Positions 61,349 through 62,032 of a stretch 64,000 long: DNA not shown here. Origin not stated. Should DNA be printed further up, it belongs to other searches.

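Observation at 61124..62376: Palindromic 16-bp iteron array between divergent promoters next to an HTH/DUF4373-like protein: candidate origin or master regulatory site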

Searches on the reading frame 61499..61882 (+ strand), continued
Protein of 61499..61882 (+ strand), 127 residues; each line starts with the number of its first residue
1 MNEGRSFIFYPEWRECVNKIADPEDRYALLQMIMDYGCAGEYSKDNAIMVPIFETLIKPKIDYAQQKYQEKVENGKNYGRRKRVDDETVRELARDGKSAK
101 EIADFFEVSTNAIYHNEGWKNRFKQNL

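Call 46: search_protein_families(library=ncbifam, proteins=[window:61499-61879:+, P0039, P0019], max_evalue=0.1)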
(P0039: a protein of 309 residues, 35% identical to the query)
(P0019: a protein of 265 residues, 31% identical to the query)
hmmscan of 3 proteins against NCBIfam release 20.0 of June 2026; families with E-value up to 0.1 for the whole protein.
window:61499-61879:+ (127 aa): 4 families
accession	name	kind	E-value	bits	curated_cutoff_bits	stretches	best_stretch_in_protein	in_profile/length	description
NF001069.0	PRK00118.1-5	equivalog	0.035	14.5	194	0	95-116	33-54/110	putative DNA-binding protein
NF045758.2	YlxM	equivalog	0.035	14.2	80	1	94-116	30-52/72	YlxM family DNA-binding protein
NF040595.1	HTH_Cbp1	equivalog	0.036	14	140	1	80-113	44-79/135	CRISPR DNA repeat-binding protein Cbp1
NF001067.0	PRK00118.1-2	equivalog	0.079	13.4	156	0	96-116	38-58/110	putative DNA-binding protein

P0039 (309 aa): 16 families
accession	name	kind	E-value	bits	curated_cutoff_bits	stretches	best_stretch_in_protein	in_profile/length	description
NF003162.0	PRK04140.1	equivalog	0.00063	18.9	263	1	80-136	124-182/317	transcriptional regulator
TIGR01446.1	DnaD_dom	domain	0.0023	18.1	24.95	1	227-281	3-59/73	DnaD domain protein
NF002620.0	PRK02277.1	subfamily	0.0039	16.9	115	1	86-124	10-48/201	orotate phosphoribosyltransferase-like protein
NF033516.0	transpos_IS3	equivalog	0.0054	16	160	1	81-140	90-147/369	IS3 family transposase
TIGR01764.1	excise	domain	0.0071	16.7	28.8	1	95-119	2-26/49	excisionase family DNA-binding protein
TIGR02844.1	spore_III_D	equivalog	0.018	15.3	111.5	1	96-128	21-53/80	sporulation transcriptional regulator SpoIIID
NF033545.0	transpos_IS630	equivalog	0.02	14.4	100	1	87-153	5-72/299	IS630 family transposase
TIGR04111.1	BcepMu_gp16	hypoth_equivalog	0.027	14.4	34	1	88-119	7-38/55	phage-associated protein, BcepMu gp16 family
NF052366.1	photon_PedR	equivalog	0.029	14.5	120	0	87-146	10-71/74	photosynthetic electron transport-dependent transcriptional regulator PedR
TIGR03613.1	RutR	equivalog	0.036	13.9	368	0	85-118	19-52/202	pyrimidine utilization regulatory protein R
NF047541.1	telomere_Tpg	equivalog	0.038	14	90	0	77-153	17-92/183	telomere-protecting terminal protein Tpg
TIGR02937.1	sigma70-ECF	superfamily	0.038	13.6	42.9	0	87-114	125-153/165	sigma-70 family RNA polymerase sigma factor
TIGR04508.1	queE_Cx14CxxC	equivalog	0.05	13.4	240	1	21-97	36-111/208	7-carboxy-7-deazaguanine synthase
TIGR03879.1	near_KaiC_dom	domain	0.053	14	65.1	0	91-127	32-68/91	probable regulatory domain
NF049883.1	resolv_YneB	equivalog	0.056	12.9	175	1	54-104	139-189/211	YneB family resolvase-like protein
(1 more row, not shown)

P0019 (265 aa): 17 families
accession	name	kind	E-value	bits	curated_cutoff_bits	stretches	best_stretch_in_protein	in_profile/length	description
TIGR03879.1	near_KaiC_dom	domain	4.6e-07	30.2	65.1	1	95-144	32-80/91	probable regulatory domain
TIGR02985.1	Sig70_bacteroi1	subfamily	1.2e-06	28.8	126.4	1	227-255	124-153/162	RNA polymerase sigma-70 factor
TIGR02959.1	SigZ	equivalog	5e-05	23.2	168.65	0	225-255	109-139/170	RNA polymerase sigma factor SigZ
TIGR02937.1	sigma70-ECF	superfamily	8.8e-05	22.2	42.9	0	231-255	132-156/165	sigma-70 family RNA polymerase sigma factor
NF033546.1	transpos_IS21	equivalog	0.00016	21.3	160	0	92-122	2-32/294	IS21 family transposase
NF033545.0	transpos_IS630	equivalog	0.00019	21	100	0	225-261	5-41/299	IS630 family transposase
NF002620.0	PRK02277.1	subfamily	0.0017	18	115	0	90-130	10-50/201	orotate phosphoribosyltransferase-like protein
NF041265.1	NadS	equivalog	0.003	17.8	60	0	74-131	15-77/94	NadS family protein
NF047515.1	SpiroCoCo_C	equivalog_domain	0.0046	16.2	125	1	73-119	268-313/313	SpiroCoCo family coiled-coil protein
TIGR04111.1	BcepMu_gp16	hypoth_equivalog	0.0076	16.1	34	0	90-125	4-40/55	phage-associated protein, BcepMu gp16 family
NF040595.1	HTH_Cbp1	equivalog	0.0085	16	140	0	88-132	5-48/135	CRISPR DNA repeat-binding protein Cbp1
TIGR02984.1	Sig-70_plancto1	subfamily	0.012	15.1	183.75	0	223-255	146-179/189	RNA polymerase sigma-70 factor, Planctomycetaceae-specific subfamily 1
NF007215.0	PRK09637.1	equivalog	0.017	15.1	212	0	87-132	111-155/181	RNA polymerase sigma factor SigZ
NF007229.0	PRK09647.1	equivalog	0.027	13.8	265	0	231-257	169-195/220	RNA polymerase sigma factor SigE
TIGR01784.1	T_den_put_tspse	subfamily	0.03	14.1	52.1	0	69-118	225-273/273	Rpn family recombination-promoting nuclease/putative transposase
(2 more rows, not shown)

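Call 48: search_solved_structures(query=window:61499-61879:+, max_evalue=1, show_alignments=3)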
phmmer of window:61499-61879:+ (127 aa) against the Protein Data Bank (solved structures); distinct sequences matched with E-value up to 1: 5.
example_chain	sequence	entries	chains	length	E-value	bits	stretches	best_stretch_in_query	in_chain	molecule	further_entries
8vd6_A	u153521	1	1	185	1.3e-10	44.7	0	86-114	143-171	CAP REPEAT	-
8e73_S5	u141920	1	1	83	0.24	14.7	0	2-26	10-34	NDUS5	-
5cy1_A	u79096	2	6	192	0.31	14.3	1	66-114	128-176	Transposon Tn3 resolvase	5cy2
2df4_B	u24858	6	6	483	0.42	13.9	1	57-126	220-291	Aspartyl/glutamyl-tRNA(Asn/Gln) amidotransferase subunit B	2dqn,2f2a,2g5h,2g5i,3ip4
7a23_j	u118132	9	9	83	0.43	13.9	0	2-28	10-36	15kDa | NADH dehydrogenase [ubiquinone] iron-sulfur protein 5-B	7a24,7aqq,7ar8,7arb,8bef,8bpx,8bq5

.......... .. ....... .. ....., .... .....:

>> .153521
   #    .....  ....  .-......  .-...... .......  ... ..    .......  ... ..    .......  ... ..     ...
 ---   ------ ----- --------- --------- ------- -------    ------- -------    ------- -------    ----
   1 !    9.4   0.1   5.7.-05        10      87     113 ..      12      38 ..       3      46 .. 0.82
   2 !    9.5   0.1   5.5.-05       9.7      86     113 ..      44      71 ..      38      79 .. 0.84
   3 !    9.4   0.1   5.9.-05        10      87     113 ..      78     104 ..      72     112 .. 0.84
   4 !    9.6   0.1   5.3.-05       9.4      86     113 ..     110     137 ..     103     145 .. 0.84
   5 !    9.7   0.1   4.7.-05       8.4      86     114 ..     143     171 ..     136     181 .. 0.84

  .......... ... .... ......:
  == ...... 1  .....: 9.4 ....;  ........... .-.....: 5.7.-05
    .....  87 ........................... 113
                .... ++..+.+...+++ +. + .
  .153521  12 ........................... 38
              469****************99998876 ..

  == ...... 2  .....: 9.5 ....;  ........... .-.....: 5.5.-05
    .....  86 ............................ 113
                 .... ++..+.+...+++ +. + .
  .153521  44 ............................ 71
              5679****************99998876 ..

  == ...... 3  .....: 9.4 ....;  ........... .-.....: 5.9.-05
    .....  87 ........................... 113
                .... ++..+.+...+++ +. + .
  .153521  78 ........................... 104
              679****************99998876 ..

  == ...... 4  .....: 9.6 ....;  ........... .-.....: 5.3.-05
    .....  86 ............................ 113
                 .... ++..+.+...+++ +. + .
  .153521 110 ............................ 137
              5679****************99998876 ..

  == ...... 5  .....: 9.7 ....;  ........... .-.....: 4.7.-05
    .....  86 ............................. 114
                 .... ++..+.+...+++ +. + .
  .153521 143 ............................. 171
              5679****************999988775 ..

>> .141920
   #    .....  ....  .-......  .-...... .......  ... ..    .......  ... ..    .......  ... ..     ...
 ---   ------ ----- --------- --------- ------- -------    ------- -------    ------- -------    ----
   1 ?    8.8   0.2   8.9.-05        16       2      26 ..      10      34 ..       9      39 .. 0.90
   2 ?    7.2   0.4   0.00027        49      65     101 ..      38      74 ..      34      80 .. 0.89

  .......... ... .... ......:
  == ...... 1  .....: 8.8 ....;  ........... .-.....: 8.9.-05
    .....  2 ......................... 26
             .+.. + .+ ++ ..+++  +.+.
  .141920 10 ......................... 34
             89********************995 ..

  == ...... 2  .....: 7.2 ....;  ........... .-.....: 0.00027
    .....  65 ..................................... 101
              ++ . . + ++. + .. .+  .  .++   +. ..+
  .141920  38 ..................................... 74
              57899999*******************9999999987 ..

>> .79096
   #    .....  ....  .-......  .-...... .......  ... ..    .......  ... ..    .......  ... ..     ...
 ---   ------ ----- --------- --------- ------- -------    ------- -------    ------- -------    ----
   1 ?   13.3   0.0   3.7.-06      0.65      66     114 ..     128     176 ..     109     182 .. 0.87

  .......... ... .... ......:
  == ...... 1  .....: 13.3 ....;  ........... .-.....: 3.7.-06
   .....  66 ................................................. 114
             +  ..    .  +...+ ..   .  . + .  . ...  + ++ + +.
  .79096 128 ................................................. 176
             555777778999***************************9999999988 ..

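Call 49: search_protein_families(library=pfam, alignment_id=A4, max_evalue=0.001)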
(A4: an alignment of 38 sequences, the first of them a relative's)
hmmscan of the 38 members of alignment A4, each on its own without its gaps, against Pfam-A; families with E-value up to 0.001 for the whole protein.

A. member 1, P0039 (309 aa): 8 families
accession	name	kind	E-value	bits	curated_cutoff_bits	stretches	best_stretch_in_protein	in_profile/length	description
PF19808.4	DUF6291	-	5.5e-20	71.8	27.2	1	4-78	1-78/79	Family of unknown function (DUF6291)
PF13384.12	HTH_23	-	7.8e-07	29.2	24.6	1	87-112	10-35/50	Homeodomain-like domain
PF02796.21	HTH_7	-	1.3e-06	28.8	23.8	1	76-117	1-44/45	Helix-turn-helix domain of resolvase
PF01381.28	HTH_3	-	4.7e-05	23.8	23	0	87-112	1-27/55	Helix-turn-helix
PF13936.12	HTH_38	-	0.0001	22.4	27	0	85-116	11-42/44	Helix-turn-helix domain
PF07261.16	DnaB_2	-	0.00014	22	22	0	229-281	4-58/74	Replication initiation and membrane attachment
PF00440.29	TetR_N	-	0.00061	20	24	0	94-118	16-40/47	Bacterial regulatory proteins, tetR family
PF13518.12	HTH_28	-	0.00073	20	25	0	90-112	8-30/52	Helix-turn-helix domain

B. families by the number of members that match (of 38 scanned): 27 families (the first 25 are shown)
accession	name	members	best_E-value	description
PF19808.4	DUF6291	35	7.5e-23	Family of unknown function (DUF6291)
PF02796.21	HTH_7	23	1e-08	Helix-turn-helix domain of resolvase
PF13384.12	HTH_23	23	1.1e-07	Homeodomain-like domain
PF08281.18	Sigma70_r4_2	13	9.9e-11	Sigma-70, region 4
PF00196.25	GerE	12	6.6e-06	Bacterial regulatory proteins, luxR family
PF13518.12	HTH_28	8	1.6e-07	Helix-turn-helix domain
PF13936.12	HTH_38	6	6e-06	Helix-turn-helix domain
PF13542.12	HTH_Tnp_ISL3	5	1.2e-06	Helix-turn-helix domain of transposase family ISL3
PF13551.12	HTH_29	4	3e-06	Winged helix-turn helix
PF01381.28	HTH_3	4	3.1e-05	Helix-turn-helix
PF04545.22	Sigma70_r4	4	3.6e-05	Sigma-70, region 4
PF07261.16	DnaB_2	2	6.9e-14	Replication initiation and membrane attachment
PF08279.18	HTH_11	2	5.8e-05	HTH domain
PF08220.18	HTH_DeoR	2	0.00032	DeoR-like helix-turn-helix domain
PF01541.30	GIY-YIG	1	8.8e-12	GIY-YIG catalytic domain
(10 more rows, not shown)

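Call 50: predict_structure(alignment_id=A3)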
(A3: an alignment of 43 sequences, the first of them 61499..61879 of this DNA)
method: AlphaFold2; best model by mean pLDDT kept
length: 127 residues; sequences in the alignment: 43
mean_pLDDT: 89.7   pTM: 0.58
mean pLDDT of the five models: 89.7, 88.7, 87.5, 87.2, 86.0
residues with pLDDT >= 90: 95; 70-90: 23; 50-70: 8; < 50: 1
segments of 3 or more residues with pLDDT < 50: none
pLDDT, mean of each block of 10 residues (from residue 1): 73 91 95 93 93 93 91 78 87 96 96 95 84
secondary structure, 60 per line:
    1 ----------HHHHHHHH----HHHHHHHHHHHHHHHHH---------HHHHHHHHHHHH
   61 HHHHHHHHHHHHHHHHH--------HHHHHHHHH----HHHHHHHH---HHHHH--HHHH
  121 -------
elements in order: H11-18 H23-39 H49-77 H86-94 H99-106 H110-114 H117-120

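Call 52: fold_search(model_id=the predicted structure, library=pdb)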
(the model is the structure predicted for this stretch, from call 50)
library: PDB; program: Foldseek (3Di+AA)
matches with E <= 10: 165; with E <= 0.001: 0
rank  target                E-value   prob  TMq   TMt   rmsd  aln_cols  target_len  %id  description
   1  5cy1_B                1.8e-01  0.66  0.29  0.22  10.7       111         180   19  Tn3 resolvase - site III complex crystal form I (released 2017-01-11)
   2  5cy2_E                3.0e-01  0.51  0.29  0.22  12.3       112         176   19  Tn3 resolvase - site III complex crystal form II (released 2017-01-11)
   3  5cy2_A                3.8e-01  0.57  0.29  0.21  10.0        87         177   22  Tn3 resolvase - site III complex crystal form II (released 2017-01-11)
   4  7s03_A                4.1e-01  0.44  0.31  0.36  10.9       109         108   14  DNA-binding domain of human SETMAR in complex with Hsmar1 terminal inverted repeat (TIR) DNA (released 2022-08-03)
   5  5cy1_A                4.3e-01  0.66  0.30  0.22   9.5        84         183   23  Tn3 resolvase - site III complex crystal form I (released 2017-01-11)
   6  2gm4_A                4.8e-01  0.28  0.25  0.19  11.0       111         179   16  An activated, tetrameric gamma-delta resolvase: Hin chimaera bound to cleaved DNA (released 2006-06-27)
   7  1zr2_B                5.1e-01  0.25  0.30  0.22  11.2       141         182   13  Structure of a Synaptic gamma-delta Resolvase Tetramer Covalently Linked to two Cleaved DNAs (released 2005-08-30)
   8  2gm4_B                6.1e-01  0.60  0.30  0.23   7.4        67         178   18  An activated, tetrameric gamma-delta resolvase: Hin chimaera bound to cleaved DNA (released 2006-06-27)
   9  1jj8_C                6.5e-01  0.96  0.27  0.64   1.9        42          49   19  Testing the Water-Mediated HIN Recombinase DNA Recognition by Systematic Mutations (released 2002-02-22)
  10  1zr2_A                7.7e-01  0.44  0.29  0.22   8.4        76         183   17  Structure of a Synaptic gamma-delta Resolvase Tetramer Covalently Linked to two Cleaved DNAs (released 2005-08-30)
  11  1ijw_C                9.7e-01  0.94  0.28  0.68   1.7        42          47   19  Testing the Water-Mediated Hin Recombinase DNA Recognition by Systematic Mutations. (released 2002-02-22)
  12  1jko_C                1.1e+00  0.77  0.26  0.64   4.1        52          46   17  Testing the Water-Mediated HIN Recombinase DNA Recognition by Systematic Mutations (released 2002-02-22)
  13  9n9q_C                1.5e+00  0.14  0.27  0.14  12.4       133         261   16  Cryo-EM structure of the RNA-guided transcription complex (released 2025-12-24)
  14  1or7_B                1.6e+00  0.10  0.23  0.18  17.2       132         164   15  Crystal Structure of Escherichia coli sigmaE with the Cytoplasmic Domain of its Anti-sigma RseA (released 2003-04-15)
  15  1zt9_A                2.0e+00  0.11  0.22  0.27  16.0       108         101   13  E. coli trp repressor, tetragonal crystal form (released 2006-05-09)
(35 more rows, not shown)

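Call 56: find_related_loci(query=A5, collection=viral_contigs, flank=6000)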
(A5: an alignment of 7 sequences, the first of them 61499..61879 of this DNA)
Query A5 (127 aa) in viral_contigs; peptide patterns used: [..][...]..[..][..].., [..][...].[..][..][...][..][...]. (x = any residue, [..] = any of these).
38 stretches matched a pattern; 7 encode a relative of the query (tblastn E <= 1e-3); 7 distinct loci.
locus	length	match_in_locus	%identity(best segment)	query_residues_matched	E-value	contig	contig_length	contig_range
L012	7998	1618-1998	100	1-127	3e-86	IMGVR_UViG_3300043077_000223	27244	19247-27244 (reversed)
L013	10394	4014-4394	100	1-127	3e-86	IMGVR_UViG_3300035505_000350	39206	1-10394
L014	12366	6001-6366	49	1-122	4e-42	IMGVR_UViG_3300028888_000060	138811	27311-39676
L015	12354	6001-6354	52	5-122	4e-41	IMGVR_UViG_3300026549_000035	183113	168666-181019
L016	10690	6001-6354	48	5-122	5e-37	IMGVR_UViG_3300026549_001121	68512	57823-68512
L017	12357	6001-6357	50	5-122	8e-31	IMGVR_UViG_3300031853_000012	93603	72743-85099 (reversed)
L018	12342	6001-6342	40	8-121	1e-25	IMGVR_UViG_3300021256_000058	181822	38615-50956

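Call 59: search_dna_similar(query=P0039, collection=phages, mode=protein, max_evalue=0.001, max_rows=25)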
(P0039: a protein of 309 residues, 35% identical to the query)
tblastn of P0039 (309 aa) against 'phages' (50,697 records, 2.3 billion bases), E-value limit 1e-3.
Records with a match: 10; places in all: 10; records where one place covers at least 80% of the query: 0.
Best place of each record, by identity: <60% 10.
By first word of the organism name: Riemerella 5; Nitratiruptor 2; Bacteriophage 1; Phage 1; Vibrio 1.
By host as written in the record: - 2; Riemerella anatipestifer 1; Riemerella anatipestifer 116 1; Nitratiruptor sp. YY08-14 1; Nitratiruptor sp. YY08-10 1; Vibrio sp. sp. F13 1; Riemerella anatipestifer RAf490 1; Riemerella anatipestifer RA21 1; and 1 more.
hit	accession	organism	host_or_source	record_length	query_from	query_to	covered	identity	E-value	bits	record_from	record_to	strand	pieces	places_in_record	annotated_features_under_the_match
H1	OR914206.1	Riemerella phage GRAP2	Riemerella anatipestifer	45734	2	79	25%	47.5%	3e-11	70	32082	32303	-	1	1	record has no annotation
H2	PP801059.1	Riemerella phage GRNRAP2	Riemerella anatipestifer 116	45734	2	79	25%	47.5%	3e-11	70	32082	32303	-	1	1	hypothetical protein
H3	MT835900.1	Bacteriophage sp.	human fecal samples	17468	1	85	28%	39.1%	2e-4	49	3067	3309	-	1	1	record has no annotation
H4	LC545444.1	Nitratiruptor phage NrS-3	Nitratiruptor sp. YY08-14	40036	1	78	25%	41.0%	5e-8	60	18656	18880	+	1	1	hypothetical protein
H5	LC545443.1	Nitratiruptor phage NrS-2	Nitratiruptor sp. YY08-10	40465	1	78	25%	41.0%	5e-8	60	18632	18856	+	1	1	hypothetical protein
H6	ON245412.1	Phage vB_RanS_PJN03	sewage water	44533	2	78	25%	38.6%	5e-7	57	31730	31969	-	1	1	hypothetical protein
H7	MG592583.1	Vibrio phage 1.213.O._10N.222.54.F10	Vibrio sp. sp. F13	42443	71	146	25%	37.0%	8e-5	50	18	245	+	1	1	homeodomain-like protein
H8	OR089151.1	Riemerella phage vB_RanS_CRP19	Riemerella anatipestifer RAf490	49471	2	88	28%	28.7%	8e-5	50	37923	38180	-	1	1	hypothetical protein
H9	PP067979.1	Riemerella phage vB_RanS_GDF21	Riemerella anatipestifer RA21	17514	2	88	28%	28.7%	9e-5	50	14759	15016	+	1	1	hypothetical protein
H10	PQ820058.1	Riemerella phage PJA1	Riemerella sp.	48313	2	88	28%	28.7%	1e-4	50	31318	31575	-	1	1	hypothetical protein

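Call 60: get_annotated_region(hit=H2, flank=5000)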
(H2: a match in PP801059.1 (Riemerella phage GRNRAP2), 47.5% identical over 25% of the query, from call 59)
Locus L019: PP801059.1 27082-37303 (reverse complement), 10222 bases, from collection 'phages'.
description: Riemerella phage GRNRAP2, complete genome.
organism: Riemerella phage GRNRAP2 (NCBI taxid 3153335)
taxonomy: Viruses; Duplodnaviria; Heunggongvirae; Uroviricota; Caudoviricetes
host: Riemerella anatipestifer 116; source: excrement from sick ducks; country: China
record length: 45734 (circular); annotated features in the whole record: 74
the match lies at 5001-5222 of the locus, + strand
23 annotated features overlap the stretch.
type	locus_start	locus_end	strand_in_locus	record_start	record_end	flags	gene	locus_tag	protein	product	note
CDS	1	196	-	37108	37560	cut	-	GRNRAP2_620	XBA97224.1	hypothetical protein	MGA_63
CDS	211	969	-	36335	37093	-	-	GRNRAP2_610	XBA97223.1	hypothetical protein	MGA_62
CDS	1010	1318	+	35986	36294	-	-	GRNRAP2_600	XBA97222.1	hypothetical protein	MGA_61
CDS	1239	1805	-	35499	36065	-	-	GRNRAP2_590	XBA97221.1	hypothetical protein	MGA_60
CDS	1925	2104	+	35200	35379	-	-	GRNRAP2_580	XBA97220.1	hypothetical protein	MGA_59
CDS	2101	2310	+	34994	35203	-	-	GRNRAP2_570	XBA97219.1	hypothetical protein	MGA_58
CDS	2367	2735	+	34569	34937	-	-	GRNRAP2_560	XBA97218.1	hypothetical protein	MGA_57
CDS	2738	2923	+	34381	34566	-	-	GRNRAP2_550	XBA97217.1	hypothetical protein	MGA_56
CDS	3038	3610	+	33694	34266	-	-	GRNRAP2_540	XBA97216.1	hypothetical protein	MGA_55; WP_012047604.1 ERF family protein (Clostridium botulinum) [pid:59.1%, q_cov:65.3%, s_cov:69.8%, Eval:1.0e-34, ...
CDS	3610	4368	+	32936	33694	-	-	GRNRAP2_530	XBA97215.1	hypothetical protein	MGA_54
CDS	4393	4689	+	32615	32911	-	-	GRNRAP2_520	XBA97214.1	hypothetical protein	MGA_53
CDS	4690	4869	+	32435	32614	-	-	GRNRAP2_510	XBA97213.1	hypothetical protein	MGA_52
CDS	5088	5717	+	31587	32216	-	-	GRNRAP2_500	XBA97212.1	hypothetical protein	MGA_51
CDS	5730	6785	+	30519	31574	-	-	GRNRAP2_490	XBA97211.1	hypothetical protein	MGA_50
CDS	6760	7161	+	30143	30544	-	-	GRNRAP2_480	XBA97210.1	hypothetical protein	MGA_49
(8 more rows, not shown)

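Call 61: get_annotated_region(hit=H4, flank=5000)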
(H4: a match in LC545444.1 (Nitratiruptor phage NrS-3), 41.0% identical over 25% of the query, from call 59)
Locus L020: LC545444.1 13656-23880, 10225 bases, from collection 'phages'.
description: Nitratiruptor phage NrS-3 DNA, complete genome.
organism: Nitratiruptor phage NrS-3 (NCBI taxid 2725865)
taxonomy: Viruses; Duplodnaviria; Heunggongvirae; Uroviricota; Caudoviricetes
host: Nitratiruptor sp. YY08-14; source: marine hydrothermal vent chimney; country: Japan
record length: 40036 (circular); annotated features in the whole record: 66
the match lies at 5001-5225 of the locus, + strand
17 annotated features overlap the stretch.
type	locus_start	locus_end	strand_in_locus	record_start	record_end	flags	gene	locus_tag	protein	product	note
CDS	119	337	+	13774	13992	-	-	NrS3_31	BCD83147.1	hypothetical protein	-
CDS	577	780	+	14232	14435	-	-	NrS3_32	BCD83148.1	hypothetical protein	-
CDS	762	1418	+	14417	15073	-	-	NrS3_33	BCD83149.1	hypothetical protein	-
CDS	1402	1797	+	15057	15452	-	-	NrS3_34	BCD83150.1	hypothetical protein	-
CDS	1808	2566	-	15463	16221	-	-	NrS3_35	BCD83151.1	hypothetical protein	-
CDS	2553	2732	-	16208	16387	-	-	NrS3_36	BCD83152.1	hypothetical protein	-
CDS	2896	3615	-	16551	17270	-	-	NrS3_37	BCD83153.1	phage repressor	-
CDS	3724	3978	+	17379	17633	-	-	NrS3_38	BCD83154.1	hypothetical protein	-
CDS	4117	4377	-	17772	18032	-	-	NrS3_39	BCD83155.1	hypothetical protein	-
CDS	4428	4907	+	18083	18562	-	-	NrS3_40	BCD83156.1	hypothetical protein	-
CDS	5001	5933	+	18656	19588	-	-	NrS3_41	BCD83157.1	hypothetical protein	-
CDS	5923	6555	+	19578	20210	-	-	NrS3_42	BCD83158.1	hypothetical protein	-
CDS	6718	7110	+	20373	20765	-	-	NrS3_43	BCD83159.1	hypothetical protein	-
CDS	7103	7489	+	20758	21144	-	-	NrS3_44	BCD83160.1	phage terminase small subunit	-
CDS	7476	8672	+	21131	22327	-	-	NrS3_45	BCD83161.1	phage terminase large subunit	-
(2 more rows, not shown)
